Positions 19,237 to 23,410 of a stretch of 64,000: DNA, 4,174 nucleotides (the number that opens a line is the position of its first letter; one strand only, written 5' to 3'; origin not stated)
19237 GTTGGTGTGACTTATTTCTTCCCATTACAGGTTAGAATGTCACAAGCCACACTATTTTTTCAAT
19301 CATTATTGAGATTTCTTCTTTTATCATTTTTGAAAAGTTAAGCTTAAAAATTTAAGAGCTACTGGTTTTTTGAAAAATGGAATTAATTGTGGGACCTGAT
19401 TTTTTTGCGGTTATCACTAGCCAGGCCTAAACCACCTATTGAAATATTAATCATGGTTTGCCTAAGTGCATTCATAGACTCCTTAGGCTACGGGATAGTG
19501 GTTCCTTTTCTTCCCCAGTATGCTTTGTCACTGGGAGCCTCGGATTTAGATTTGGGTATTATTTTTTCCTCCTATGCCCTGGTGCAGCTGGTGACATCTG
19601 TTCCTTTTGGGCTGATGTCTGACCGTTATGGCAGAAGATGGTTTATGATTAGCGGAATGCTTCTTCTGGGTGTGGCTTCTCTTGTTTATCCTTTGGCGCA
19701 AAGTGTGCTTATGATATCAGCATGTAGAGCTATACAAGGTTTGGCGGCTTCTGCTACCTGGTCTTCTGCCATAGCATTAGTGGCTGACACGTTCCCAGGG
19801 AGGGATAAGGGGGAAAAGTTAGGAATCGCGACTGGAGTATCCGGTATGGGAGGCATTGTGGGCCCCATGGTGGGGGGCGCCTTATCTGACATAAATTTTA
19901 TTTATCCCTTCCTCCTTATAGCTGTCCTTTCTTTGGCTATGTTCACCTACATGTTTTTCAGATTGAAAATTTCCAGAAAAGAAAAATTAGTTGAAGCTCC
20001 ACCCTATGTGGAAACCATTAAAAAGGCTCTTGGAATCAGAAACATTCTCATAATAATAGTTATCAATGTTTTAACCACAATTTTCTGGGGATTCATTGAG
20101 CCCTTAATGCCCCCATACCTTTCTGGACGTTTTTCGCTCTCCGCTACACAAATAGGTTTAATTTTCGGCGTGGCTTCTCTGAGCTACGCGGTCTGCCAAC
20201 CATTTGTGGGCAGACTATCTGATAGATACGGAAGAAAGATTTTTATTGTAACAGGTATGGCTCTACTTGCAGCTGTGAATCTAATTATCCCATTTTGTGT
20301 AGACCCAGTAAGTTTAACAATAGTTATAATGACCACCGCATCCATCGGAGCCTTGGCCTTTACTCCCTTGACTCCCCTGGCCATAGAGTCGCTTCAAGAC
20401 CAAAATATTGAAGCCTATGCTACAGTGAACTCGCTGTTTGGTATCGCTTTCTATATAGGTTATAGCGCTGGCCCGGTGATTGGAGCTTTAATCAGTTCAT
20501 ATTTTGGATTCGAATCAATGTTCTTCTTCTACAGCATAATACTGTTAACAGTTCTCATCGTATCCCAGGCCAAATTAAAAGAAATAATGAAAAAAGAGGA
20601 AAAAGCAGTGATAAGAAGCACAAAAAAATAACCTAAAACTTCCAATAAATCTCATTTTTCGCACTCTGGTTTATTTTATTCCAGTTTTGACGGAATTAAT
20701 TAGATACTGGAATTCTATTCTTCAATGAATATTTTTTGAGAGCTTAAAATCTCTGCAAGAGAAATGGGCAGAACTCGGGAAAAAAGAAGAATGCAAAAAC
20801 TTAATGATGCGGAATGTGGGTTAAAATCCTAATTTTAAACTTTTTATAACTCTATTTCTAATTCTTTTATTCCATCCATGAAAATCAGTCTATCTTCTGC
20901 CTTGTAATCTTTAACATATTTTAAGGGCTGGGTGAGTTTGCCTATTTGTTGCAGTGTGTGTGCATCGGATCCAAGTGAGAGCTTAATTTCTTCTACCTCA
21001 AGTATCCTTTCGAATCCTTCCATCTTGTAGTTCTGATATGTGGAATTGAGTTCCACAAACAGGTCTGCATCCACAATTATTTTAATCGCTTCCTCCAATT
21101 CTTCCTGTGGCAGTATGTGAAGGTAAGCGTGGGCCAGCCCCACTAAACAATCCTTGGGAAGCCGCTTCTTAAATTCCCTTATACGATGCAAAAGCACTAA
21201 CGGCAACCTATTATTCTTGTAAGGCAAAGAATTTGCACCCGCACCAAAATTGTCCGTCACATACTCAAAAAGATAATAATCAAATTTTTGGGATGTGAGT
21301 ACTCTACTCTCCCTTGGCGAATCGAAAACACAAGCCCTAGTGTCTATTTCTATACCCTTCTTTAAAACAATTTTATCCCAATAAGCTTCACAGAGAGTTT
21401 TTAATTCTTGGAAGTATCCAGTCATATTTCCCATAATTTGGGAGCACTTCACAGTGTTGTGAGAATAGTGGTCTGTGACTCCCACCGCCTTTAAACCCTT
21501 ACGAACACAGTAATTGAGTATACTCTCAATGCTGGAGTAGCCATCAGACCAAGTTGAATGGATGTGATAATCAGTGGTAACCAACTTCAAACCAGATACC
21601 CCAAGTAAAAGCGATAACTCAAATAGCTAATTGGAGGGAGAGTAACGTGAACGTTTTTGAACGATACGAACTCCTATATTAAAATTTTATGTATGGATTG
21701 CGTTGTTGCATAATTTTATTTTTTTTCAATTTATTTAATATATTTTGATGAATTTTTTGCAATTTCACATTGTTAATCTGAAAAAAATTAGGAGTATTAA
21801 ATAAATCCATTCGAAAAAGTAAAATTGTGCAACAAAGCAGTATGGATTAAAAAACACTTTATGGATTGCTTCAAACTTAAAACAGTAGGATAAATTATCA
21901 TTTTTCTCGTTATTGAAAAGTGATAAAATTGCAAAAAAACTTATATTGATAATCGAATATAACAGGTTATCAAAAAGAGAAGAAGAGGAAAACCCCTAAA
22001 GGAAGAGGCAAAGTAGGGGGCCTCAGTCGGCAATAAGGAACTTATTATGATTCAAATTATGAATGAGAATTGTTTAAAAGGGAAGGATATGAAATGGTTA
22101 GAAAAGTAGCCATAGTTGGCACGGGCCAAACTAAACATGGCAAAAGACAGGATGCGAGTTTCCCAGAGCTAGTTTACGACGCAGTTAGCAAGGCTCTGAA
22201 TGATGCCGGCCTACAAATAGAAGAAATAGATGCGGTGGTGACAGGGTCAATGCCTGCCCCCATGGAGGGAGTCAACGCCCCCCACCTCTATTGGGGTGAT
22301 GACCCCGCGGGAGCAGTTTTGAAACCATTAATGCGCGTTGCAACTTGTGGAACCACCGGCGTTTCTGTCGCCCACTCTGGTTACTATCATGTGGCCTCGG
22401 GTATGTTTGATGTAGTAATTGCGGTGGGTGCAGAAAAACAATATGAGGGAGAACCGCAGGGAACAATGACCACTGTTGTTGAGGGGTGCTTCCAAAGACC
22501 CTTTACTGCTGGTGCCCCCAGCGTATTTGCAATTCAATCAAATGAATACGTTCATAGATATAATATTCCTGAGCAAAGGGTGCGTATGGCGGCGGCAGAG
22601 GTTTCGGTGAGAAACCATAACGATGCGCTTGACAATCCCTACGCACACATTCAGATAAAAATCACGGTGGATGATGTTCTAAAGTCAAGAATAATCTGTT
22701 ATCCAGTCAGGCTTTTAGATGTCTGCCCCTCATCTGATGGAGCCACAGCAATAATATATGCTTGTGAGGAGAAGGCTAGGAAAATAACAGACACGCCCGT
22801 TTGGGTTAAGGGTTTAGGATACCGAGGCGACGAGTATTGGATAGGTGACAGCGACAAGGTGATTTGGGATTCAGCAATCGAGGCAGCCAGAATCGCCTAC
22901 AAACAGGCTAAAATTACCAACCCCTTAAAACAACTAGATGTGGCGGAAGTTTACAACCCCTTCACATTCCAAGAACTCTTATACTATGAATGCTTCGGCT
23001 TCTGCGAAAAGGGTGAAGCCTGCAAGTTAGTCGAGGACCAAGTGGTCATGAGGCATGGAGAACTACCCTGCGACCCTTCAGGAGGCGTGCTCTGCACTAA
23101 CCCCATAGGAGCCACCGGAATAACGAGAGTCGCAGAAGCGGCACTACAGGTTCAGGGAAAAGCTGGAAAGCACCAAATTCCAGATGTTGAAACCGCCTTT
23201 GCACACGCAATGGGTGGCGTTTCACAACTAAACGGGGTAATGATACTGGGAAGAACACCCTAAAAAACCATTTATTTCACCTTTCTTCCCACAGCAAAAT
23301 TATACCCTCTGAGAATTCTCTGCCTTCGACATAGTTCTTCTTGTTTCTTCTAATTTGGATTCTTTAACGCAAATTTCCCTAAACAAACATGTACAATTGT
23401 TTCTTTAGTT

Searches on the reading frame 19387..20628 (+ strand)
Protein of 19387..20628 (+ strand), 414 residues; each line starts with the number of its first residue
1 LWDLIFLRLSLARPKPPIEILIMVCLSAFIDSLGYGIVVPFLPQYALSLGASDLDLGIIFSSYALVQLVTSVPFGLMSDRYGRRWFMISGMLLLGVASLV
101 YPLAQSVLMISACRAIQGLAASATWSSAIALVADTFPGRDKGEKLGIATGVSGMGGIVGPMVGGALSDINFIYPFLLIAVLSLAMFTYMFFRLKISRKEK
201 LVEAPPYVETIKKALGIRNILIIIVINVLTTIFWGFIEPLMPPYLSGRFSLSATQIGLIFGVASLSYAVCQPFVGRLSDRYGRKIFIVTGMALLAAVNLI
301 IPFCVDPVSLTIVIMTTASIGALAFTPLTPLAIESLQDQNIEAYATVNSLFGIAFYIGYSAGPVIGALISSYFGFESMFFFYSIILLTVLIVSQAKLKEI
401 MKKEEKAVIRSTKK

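Call 38: search_protein_families(library=pfam, proteins=[window:19387-20628:+], max_evalue=0.001)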
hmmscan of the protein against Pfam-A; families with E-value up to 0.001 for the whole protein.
window:19387-20628:+ (414 aa): 5 families
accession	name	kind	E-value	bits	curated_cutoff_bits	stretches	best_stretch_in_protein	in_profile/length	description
PF07690.21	MFS_1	-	9.8e-65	219.2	33.4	2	24-206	1-187/347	Major Facilitator Superfamily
PF12832.13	MFS_1_like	-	1.2e-18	67.7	25.2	2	21-168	214-363/373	MFS_1 like family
PF00083.30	Sugar_tr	-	4.7e-12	46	22.3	1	51-191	43-190/452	Sugar (and other) transporter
PF05977.19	MFS_3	-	3.9e-07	29.3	27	1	237-395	28-188/524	Transmembrane secretion effector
PF01306.25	LacY_symp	-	3.7e-06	26.5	24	0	232-369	21-157/413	LacY proton/sugar symporter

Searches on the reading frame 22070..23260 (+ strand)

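Call 38: search_protein_families(library=pfam, proteins=[window:22070-23260:+], max_evalue=0.001)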
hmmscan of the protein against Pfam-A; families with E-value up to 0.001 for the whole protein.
window:22070-23260:+ (397 aa): 2 families
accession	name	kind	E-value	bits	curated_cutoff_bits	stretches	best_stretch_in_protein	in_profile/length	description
PF22691.2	Thiolase_C_1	-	5.5e-34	117.4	28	1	260-395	11-144/144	Thiolase C-terminal domain-like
PF00108.29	Thiolase_N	-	1.4e-10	41.5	26.4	1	13-216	1-229/260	Thiolase, N-terminal domain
